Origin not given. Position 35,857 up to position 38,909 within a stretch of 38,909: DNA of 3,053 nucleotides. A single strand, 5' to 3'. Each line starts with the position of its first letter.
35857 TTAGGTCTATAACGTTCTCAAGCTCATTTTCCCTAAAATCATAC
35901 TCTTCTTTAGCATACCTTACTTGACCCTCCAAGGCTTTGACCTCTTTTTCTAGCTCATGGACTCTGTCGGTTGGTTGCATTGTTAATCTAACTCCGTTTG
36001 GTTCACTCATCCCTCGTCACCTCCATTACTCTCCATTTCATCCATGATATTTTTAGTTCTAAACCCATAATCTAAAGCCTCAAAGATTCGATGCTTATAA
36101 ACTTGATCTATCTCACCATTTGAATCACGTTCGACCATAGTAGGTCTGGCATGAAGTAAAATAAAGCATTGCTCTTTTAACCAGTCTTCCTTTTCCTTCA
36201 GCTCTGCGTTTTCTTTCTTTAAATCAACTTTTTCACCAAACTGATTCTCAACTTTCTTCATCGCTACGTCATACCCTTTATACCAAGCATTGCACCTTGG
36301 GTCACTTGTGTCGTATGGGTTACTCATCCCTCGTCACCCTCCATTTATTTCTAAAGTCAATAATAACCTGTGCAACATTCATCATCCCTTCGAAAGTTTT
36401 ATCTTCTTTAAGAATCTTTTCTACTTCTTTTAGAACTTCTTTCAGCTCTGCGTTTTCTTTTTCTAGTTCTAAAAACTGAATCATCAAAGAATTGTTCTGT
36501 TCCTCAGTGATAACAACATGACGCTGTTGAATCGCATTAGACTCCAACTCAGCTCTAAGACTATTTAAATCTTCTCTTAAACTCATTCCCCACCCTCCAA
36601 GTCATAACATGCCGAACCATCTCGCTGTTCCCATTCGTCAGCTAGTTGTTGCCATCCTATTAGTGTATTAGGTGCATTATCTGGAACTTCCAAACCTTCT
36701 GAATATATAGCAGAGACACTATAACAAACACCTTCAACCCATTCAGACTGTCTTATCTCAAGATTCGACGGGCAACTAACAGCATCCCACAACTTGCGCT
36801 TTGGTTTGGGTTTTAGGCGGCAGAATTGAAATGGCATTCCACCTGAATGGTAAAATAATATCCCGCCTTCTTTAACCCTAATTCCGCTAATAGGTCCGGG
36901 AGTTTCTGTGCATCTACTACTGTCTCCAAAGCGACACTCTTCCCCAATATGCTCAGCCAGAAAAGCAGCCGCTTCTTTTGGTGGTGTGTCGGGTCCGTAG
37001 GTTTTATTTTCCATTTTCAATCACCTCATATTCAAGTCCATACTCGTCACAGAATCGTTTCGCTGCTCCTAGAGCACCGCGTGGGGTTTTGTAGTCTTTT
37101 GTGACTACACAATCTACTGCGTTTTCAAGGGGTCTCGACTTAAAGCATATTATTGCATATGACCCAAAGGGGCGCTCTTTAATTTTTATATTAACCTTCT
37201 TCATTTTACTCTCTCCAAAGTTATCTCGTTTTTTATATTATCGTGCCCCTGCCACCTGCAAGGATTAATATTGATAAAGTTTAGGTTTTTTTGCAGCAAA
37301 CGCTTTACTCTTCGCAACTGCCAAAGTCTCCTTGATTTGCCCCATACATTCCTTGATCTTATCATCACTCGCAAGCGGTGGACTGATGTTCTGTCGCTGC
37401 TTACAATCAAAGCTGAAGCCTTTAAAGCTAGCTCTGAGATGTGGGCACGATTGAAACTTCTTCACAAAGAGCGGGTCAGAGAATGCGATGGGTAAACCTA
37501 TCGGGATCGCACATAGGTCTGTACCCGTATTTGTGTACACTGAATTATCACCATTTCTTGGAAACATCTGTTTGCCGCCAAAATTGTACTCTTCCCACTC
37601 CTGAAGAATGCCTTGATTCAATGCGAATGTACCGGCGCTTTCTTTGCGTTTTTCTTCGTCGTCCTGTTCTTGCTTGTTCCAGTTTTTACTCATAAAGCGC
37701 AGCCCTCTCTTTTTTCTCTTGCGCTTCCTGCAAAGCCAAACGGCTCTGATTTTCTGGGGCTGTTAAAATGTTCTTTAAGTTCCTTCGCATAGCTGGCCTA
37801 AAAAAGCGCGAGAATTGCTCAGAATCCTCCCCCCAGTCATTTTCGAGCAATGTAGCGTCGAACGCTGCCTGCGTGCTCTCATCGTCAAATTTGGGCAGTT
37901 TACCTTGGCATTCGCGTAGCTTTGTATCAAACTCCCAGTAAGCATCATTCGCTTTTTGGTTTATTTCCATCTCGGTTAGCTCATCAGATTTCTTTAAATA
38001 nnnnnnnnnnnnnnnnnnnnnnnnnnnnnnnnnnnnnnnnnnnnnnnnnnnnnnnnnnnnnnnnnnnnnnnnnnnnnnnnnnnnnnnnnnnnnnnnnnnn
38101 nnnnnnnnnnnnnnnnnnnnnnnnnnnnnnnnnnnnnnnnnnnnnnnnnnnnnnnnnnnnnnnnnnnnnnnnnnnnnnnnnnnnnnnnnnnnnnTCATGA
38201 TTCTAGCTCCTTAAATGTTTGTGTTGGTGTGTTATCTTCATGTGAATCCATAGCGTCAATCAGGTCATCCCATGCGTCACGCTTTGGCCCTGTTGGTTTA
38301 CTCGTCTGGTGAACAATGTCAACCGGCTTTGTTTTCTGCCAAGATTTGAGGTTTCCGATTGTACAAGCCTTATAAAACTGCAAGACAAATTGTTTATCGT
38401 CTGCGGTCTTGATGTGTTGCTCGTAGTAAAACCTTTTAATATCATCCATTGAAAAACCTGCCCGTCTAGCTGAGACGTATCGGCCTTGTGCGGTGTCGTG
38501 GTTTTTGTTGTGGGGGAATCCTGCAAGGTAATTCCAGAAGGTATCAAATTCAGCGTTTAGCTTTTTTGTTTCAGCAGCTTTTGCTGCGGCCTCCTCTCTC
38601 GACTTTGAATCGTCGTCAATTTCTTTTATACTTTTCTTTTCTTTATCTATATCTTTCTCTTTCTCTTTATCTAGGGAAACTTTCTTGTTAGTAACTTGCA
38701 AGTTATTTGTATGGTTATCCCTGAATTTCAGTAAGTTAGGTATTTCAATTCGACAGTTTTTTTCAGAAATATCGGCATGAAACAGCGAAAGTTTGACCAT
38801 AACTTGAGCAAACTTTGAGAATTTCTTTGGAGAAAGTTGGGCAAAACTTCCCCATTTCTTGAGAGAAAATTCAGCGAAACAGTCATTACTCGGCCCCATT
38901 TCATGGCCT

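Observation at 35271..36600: Array of four small coiled-coil genes joined by a conserved 17-nt cassette with stops in all three frames plus SD and ATG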

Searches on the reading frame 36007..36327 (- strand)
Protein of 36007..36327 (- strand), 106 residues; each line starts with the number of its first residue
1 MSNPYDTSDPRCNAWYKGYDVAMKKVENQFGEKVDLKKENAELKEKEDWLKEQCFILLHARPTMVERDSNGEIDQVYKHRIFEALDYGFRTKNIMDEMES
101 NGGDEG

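Call 11: search_protein_families(library=phrogs, proteins=[window:36007-36327:-], max_evalue=0.01)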
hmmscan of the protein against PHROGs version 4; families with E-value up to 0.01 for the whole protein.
window:36007-36327:- (106 aa): 1 family
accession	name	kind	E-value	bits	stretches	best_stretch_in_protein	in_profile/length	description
phrog_37716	-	unknown function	0.00092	19.3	1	17-57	238-278/343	-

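Call 12: search_protein_families(library=pfam, proteins=[window:36007-36327:-], max_evalue=0.1)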
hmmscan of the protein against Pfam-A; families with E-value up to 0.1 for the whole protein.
window:36007-36327:- (106 aa): 0 families

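Call 14: find_encoding_contigs(protein=window:36007-36327:-, flank=10000, max_places=10)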
Protein window:36007-36327:- (106 aa): no gene with exactly this product is on record in the collection.

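Call 16: find_homologous_proteins(query=window:36007-36327:-, max_evalue=0.01)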
Query window:36007-36327:- (106 aa): 3 proteins with E <= 0.01 among 3 candidates.
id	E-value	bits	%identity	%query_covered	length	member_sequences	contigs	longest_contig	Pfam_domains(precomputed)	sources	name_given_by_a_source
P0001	3.3e-67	241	100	100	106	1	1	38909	-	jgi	jgi:hypothetical protein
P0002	4.2e-21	93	98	43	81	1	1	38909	-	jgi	jgi:hypothetical protein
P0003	6.6e-18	83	89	42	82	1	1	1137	-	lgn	-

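Call 17: find_encoding_contigs(protein=P0003, flank=10000)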
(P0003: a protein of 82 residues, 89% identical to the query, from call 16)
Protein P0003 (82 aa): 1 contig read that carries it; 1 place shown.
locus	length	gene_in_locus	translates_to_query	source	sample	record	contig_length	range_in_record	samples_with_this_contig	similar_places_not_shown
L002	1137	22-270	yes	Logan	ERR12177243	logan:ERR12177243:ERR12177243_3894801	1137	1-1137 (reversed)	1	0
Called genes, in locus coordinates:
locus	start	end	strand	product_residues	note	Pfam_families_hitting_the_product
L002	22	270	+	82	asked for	-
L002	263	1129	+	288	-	PF00145:DNA_methylase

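Call 56: find_encoding_contigs(protein=P0002, flank=10000, max_places=10)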
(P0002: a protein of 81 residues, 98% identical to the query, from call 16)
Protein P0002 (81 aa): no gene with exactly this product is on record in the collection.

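Call 83: search_protein_families(library=pfam, proteins=[L002:263-1126:+], max_evalue=0.001)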
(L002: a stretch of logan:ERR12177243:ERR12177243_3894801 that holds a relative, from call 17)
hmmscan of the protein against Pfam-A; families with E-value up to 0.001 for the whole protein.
L002:263-1126:+ (288 aa): 1 family
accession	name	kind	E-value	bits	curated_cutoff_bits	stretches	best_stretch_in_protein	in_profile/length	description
PF00145.23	DNA_methylase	-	1.1e-32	114.3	22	1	6-173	2-166/324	C-5 cytosine-specific DNA methylase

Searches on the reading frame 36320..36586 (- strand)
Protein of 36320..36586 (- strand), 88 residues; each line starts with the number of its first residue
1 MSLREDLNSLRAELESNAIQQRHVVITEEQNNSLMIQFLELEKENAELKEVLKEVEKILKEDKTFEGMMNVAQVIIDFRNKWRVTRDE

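Call 11: search_protein_families(library=phrogs, proteins=[window:36320-36586:-], max_evalue=0.01)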
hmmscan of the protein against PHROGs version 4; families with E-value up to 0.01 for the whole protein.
window:36320-36586:- (88 aa): 0 families

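Call 12: search_protein_families(library=pfam, proteins=[window:36320-36586:-], max_evalue=0.1)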
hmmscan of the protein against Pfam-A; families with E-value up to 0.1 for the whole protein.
window:36320-36586:- (88 aa): 3 families
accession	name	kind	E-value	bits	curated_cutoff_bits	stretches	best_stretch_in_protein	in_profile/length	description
PF14780.11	NEPRO_N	-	0.0041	17.2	24.9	1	13-78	15-79/185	Nucleolus and neural progenitor protein, N-terminal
PF23824.1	DUF7194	-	0.047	13.6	27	1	20-62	161-201/204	Family of unknown function (DUF7194)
PF03542.21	Tuberin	-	0.063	12.8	27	1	14-62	115-163/347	Tuberin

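Call 52: find_homologous_proteins(query=window:36320-36586:-, max_evalue=0.01)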
Query window:36320-36586:- (88 aa): 1 proteins with E <= 0.01 among 19 candidates.
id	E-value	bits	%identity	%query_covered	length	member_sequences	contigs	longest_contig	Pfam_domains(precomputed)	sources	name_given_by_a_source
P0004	6.6e-46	171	100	100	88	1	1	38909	-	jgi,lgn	jgi:predicted RNase H-like nuclease (RuvC/YqgF family)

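Call 54: find_encoding_contigs(protein=P0004, flank=10000, max_places=10)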
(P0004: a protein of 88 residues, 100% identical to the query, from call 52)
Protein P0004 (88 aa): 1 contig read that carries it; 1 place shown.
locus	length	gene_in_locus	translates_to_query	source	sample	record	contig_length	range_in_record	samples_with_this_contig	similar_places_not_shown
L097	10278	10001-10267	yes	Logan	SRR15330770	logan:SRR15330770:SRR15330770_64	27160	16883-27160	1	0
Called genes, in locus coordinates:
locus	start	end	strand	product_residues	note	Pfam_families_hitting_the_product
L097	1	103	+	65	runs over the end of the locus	-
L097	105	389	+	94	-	-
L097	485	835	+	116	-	-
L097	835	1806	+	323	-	-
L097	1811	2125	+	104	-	-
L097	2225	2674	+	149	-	-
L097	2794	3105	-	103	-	-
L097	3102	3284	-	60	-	-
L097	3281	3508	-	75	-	-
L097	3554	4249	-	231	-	-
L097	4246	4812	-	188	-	PF04404:ERF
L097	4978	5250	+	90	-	-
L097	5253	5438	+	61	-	-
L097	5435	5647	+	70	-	-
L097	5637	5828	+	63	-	-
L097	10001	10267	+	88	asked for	-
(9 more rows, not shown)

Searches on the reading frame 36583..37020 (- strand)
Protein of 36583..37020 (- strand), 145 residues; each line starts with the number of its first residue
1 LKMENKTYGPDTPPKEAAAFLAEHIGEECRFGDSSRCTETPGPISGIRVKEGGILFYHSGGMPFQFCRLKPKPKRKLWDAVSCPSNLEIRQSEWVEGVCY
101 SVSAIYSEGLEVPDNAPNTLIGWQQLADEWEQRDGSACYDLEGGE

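Call 11: search_protein_families(library=phrogs, proteins=[window:36583-37020:-], max_evalue=0.01)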
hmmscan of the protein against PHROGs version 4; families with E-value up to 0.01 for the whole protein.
window:36583-37020:- (145 aa): 0 families

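Call 12: search_protein_families(library=pfam, proteins=[window:36583-37020:-], max_evalue=0.1)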
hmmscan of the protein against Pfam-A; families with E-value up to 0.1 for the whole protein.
window:36583-37020:- (145 aa): 0 families

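Call 30: find_related_loci(query=window:36583-37005:-, collection=viral_contigs, flank=6000)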
Query window:36583-37005:- (140 aa) in viral_contigs; peptide patterns used: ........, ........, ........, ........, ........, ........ (x = any residue, [..] = any of these).
3 stretches matched a pattern; 1 encode a relative of the query (tblastn E <= 1e-3); 1 distinct loci.
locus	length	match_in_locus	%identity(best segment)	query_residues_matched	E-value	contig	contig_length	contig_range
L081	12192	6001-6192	29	66-125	2e-4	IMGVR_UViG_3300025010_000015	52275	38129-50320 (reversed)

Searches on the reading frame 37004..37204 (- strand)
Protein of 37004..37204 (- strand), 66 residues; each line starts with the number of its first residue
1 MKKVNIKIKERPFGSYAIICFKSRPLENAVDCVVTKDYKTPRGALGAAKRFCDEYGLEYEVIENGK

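Call 11: search_protein_families(library=phrogs, proteins=[window:37004-37204:-], max_evalue=0.01)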
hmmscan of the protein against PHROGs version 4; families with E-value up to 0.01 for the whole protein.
window:37004-37204:- (66 aa): 1 family
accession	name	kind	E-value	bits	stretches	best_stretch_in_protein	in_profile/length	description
phrog_21826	-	unknown function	0.0037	18.4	1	38-62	20-46/50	-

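Call 12: search_protein_families(library=pfam, proteins=[window:37004-37204:-], max_evalue=0.1)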
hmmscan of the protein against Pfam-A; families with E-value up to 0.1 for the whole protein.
window:37004-37204:- (66 aa): 0 families

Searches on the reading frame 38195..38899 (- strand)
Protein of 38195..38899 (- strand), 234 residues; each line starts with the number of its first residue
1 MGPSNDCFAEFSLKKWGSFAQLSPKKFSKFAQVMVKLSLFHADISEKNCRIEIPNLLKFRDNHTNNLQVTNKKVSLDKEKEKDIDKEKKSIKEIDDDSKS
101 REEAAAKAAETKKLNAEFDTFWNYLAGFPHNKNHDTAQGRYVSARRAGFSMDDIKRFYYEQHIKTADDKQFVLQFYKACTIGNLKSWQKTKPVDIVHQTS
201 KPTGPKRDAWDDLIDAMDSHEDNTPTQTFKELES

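Call 11: search_protein_families(library=phrogs, proteins=[window:38195-38899:-], max_evalue=0.01)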
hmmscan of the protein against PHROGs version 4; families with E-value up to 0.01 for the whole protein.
window:38195-38899:- (234 aa): 0 families

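Call 12: search_protein_families(library=pfam, proteins=[window:38195-38899:-], max_evalue=0.1)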
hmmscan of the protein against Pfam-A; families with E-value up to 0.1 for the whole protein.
window:38195-38899:- (234 aa): 2 families
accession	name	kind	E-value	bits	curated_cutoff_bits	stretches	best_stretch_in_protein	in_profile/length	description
PF18858.6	LPD39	-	0.0018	18.4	27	1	14-121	66-142/198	Large polyvalent protein associated domain 39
PF14278.11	TetR_C_8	-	0.082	13.4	26.1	0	152-190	47-84/103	Transcriptional regulator C-terminal region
